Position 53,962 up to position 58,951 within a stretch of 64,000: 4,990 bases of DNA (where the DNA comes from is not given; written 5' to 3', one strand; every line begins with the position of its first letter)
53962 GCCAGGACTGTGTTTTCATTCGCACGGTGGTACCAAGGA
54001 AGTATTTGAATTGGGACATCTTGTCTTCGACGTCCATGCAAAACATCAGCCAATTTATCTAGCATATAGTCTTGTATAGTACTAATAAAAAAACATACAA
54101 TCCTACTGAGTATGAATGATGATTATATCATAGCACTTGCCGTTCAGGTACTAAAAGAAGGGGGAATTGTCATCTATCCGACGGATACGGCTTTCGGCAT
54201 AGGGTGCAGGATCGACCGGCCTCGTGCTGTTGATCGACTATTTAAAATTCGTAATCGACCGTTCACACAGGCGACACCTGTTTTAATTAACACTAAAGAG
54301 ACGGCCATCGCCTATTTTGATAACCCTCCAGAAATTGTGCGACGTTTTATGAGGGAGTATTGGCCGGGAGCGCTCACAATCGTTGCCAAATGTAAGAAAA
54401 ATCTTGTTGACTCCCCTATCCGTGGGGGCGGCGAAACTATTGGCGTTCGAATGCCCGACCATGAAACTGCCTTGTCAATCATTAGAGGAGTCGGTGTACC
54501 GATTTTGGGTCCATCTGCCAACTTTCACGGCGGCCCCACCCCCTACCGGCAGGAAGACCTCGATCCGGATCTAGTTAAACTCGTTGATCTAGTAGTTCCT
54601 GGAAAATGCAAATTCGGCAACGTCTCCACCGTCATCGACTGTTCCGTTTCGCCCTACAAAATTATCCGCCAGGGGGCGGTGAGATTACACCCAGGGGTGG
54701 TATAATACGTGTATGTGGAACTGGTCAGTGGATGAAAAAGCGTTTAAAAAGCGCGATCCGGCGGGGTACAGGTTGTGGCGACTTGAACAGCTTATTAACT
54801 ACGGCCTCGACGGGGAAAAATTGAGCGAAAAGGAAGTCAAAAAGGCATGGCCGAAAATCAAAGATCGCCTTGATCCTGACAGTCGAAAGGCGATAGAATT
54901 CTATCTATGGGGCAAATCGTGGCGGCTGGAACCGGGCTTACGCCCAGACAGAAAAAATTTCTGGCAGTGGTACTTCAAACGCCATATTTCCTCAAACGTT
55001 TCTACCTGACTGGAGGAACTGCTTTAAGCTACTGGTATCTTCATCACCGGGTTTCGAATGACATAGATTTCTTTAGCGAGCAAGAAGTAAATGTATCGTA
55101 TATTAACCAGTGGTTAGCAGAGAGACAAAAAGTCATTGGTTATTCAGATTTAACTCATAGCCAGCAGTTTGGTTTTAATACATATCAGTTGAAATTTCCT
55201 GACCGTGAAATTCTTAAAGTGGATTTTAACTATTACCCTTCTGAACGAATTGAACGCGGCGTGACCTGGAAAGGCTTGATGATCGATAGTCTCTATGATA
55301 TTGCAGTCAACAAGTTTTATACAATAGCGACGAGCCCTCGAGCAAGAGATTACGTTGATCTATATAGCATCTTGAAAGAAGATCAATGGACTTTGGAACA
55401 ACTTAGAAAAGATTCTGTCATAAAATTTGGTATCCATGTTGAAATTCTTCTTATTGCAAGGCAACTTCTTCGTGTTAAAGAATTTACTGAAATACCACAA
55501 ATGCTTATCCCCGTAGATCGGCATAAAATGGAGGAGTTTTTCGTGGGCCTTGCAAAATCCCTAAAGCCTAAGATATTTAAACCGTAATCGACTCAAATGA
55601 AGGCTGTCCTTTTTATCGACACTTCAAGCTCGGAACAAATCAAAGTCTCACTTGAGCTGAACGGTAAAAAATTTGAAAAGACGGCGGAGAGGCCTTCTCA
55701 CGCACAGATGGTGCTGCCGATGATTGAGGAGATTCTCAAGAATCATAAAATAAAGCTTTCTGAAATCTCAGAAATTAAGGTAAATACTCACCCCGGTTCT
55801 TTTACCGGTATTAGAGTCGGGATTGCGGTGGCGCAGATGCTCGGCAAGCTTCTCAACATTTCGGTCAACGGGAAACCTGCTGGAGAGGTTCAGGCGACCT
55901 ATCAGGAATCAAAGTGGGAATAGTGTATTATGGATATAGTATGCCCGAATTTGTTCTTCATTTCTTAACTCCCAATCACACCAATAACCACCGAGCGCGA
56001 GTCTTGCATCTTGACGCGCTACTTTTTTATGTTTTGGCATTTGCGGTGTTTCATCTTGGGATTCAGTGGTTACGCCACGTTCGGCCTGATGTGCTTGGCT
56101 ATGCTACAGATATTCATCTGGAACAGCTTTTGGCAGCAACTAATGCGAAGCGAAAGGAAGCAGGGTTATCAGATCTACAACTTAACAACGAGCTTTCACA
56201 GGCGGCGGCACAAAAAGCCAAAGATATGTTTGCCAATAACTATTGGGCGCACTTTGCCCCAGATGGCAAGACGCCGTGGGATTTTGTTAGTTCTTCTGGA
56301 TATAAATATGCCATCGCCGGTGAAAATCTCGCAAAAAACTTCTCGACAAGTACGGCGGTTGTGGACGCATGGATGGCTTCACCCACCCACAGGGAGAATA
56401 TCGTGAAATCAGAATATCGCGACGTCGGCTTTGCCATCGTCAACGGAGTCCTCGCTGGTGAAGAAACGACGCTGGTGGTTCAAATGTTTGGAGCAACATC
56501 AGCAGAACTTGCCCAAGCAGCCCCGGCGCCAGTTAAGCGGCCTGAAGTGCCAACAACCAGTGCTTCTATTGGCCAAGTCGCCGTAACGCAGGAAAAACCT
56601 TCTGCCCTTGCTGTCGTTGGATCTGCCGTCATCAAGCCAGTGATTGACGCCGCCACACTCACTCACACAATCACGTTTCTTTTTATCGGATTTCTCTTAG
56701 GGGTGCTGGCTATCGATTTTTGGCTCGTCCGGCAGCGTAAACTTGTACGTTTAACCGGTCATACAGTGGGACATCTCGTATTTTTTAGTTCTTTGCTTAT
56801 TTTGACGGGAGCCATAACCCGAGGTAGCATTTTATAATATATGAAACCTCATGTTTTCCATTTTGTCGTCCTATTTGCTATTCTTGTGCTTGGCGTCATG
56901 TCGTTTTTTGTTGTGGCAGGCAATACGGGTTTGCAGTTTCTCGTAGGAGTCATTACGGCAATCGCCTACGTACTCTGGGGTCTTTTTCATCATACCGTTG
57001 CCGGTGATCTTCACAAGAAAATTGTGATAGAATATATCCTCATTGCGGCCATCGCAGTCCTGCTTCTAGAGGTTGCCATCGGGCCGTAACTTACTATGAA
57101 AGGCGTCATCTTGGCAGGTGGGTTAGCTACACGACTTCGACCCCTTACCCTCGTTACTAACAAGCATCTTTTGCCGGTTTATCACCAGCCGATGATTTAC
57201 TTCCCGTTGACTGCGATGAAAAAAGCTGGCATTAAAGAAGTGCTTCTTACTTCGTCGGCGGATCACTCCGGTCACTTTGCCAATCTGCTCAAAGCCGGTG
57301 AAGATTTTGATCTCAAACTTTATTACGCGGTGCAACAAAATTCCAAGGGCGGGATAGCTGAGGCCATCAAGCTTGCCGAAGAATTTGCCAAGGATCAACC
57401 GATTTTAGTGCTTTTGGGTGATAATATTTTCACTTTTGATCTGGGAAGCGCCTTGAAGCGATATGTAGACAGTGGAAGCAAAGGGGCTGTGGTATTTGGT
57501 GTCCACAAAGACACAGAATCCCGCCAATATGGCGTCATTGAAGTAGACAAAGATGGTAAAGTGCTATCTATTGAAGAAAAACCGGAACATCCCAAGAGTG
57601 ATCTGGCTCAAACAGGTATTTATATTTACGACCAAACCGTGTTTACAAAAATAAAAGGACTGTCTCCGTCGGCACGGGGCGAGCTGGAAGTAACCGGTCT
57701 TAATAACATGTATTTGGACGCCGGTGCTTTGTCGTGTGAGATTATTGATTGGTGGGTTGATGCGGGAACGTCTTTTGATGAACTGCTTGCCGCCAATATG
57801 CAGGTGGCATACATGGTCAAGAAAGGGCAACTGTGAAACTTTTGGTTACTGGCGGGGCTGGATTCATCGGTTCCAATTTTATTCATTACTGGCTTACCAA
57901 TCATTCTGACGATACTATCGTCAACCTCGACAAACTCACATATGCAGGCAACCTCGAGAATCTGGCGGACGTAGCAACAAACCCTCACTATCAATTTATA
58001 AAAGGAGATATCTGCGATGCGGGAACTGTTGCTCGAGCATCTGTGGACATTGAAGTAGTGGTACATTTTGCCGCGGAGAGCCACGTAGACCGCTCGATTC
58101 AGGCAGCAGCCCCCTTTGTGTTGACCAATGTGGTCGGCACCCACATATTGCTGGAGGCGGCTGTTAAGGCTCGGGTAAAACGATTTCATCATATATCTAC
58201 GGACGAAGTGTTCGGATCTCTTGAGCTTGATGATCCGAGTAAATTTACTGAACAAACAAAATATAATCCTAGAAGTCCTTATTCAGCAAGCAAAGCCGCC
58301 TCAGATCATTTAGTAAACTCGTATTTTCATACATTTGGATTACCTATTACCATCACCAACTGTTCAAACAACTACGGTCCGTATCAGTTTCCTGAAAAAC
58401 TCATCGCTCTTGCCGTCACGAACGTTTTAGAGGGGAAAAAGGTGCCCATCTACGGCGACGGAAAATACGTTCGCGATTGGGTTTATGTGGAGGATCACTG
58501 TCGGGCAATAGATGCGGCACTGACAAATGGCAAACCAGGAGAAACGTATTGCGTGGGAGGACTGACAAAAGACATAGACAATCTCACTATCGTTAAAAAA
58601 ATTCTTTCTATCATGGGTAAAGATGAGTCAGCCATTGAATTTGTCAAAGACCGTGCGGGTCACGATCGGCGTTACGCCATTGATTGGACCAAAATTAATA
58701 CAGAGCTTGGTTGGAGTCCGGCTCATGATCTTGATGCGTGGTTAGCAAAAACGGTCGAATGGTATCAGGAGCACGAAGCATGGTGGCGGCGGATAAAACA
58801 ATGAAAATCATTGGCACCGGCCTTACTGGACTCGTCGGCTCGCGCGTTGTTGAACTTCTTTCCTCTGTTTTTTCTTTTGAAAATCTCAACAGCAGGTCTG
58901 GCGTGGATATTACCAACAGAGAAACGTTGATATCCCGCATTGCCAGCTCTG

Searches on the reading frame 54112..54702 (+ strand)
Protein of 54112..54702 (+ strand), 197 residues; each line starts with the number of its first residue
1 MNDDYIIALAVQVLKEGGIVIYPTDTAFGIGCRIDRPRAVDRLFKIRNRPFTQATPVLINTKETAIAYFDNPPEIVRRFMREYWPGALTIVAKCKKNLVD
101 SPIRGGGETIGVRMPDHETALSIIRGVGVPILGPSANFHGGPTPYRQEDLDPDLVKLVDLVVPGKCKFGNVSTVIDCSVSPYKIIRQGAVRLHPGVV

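Call 60: search_protein_families(library=ncbifam, proteins=[window:54112-54702:+], max_evalue=0.000001)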
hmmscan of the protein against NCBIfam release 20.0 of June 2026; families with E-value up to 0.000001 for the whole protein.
window:54112-54702:+ (197 aa): 2 families
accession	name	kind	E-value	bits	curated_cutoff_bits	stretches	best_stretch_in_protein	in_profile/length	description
TIGR00057.1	TIGR00057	equivalog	2.5e-46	157.4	123.2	1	6-190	10-193/202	L-threonylcarbamoyladenylate synthase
NF007919.1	PRK10634.1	equivalog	2.8e-19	69.3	175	1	11-155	2-147/176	L-threonylcarbamoyladenylate synthase type 1 TsaC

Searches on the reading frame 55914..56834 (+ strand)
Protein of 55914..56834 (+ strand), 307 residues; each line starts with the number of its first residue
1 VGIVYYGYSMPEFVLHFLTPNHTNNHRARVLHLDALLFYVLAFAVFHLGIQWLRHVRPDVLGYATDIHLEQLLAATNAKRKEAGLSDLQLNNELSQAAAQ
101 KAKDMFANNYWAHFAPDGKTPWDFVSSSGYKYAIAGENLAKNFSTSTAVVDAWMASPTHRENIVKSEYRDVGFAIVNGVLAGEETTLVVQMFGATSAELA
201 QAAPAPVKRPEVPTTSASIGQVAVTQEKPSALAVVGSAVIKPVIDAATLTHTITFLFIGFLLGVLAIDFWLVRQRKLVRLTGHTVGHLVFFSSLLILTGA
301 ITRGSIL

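Call 60: search_protein_families(library=ncbifam, proteins=[window:55914-56834:+], max_evalue=0.000001)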
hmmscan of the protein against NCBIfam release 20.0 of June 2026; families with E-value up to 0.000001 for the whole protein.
window:55914-56834:+ (307 aa): 2 families
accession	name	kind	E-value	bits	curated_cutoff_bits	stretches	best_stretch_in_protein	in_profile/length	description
TIGR02909.1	spore_YkwD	subfamily_domain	7.5e-31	106.7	171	1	71-192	7-125/127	uncharacterized protein, YkwD family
NF052539.1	DivAsocLipDalA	equivalog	2.4e-22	79.6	200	1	71-176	50-155/169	divisome-associated lipoprotein DalA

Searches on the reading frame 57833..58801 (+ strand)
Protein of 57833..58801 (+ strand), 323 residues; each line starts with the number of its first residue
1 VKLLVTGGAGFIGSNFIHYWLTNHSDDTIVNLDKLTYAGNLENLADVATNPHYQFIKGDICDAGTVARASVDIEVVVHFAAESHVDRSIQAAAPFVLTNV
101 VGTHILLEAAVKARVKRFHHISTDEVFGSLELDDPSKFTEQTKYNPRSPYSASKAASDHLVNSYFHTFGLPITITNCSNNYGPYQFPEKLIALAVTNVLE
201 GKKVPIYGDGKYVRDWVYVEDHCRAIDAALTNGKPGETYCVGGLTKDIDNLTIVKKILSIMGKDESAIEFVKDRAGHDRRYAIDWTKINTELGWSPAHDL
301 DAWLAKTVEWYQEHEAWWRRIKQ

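Call 60: search_protein_families(library=ncbifam, proteins=[window:57833-58801:+], max_evalue=0.000001)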
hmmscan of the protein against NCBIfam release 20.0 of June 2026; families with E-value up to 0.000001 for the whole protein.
window:57833-58801:+ (323 aa): 24 families
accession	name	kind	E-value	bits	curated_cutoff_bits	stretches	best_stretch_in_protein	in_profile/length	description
TIGR01181.1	dTDP_gluc_dehyt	equivalog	5.1e-144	479.2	365.1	1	2-321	1-321/321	dTDP-glucose 4,6-dehydratase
NF007490.0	PRK10084.1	subfamily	2.5e-115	385.4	649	1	1-322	1-345/361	dTDP-glucose 4,6-dehydratase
NF007582.0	PRK10217.1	equivalog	1.7e-108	362.9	698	1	2-322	3-342/355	dTDP-glucose 4,6-dehydratase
TIGR04180.1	EDH_00030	hypoth_equivalog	3.8e-43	147.6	475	1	4-297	2-295/297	NAD-dependent 4,6-dehydratase LegB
TIGR01179.1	galE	equivalog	9.6e-34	116.7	262.3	1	2-315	1-329/332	UDP-glucose 4-epimerase GalE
TIGR02622.1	CDP_4_6_dhtase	equivalog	6.4e-23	81.4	278.45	1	2-313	6-332/352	CDP-glucose 4,6-dehydratase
NF011728.1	PRK15181.1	equivalog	4.6e-21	75.2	760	1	3-314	18-340/348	Vi polysaccharide biosynthesis UDP-N-acetylglucosaminuronic acid C-4 epimerase TviC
TIGR03466.1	HpnA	hypoth_equivalog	1.2e-20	73.7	367.65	1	1-267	1-252/327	hopanoid-associated sugar epimerase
NF007956.0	PRK10675.1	subfamily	3.6e-20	72.4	394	1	1-160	1-159/338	UDP-glucose 4-epimerase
TIGR02197.1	heptose_epim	equivalog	1.6e-19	70.2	274.6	1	3-272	1-270/316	ADP-glyceromanno-heptose 6-epimerase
NF052578.1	StrlDmthSdmBMthl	equivalog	8.3e-17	61.9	600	1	1-251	1-237/328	sterol demethylase protein SdmB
TIGR01472.1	gmd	equivalog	9.7e-16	57.9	415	1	5-250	5-259/342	GDP-mannose 4,6-dehydratase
TIGR03589.1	PseB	equivalog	1.2e-14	54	407.75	1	3-139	7-141/324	UDP-N-acetylglucosamine 4,6-dehydratase (inverting)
NF043036.1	ErythonDh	equivalog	3.9e-14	52.6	325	1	1-164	1-163/321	D-erythronate dehydrogenase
NF042422.1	oxyalk_red_OleD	equivalog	1.2e-11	44.5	580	1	1-236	1-221/329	2-alkyl-3-oxoalkanoate reductase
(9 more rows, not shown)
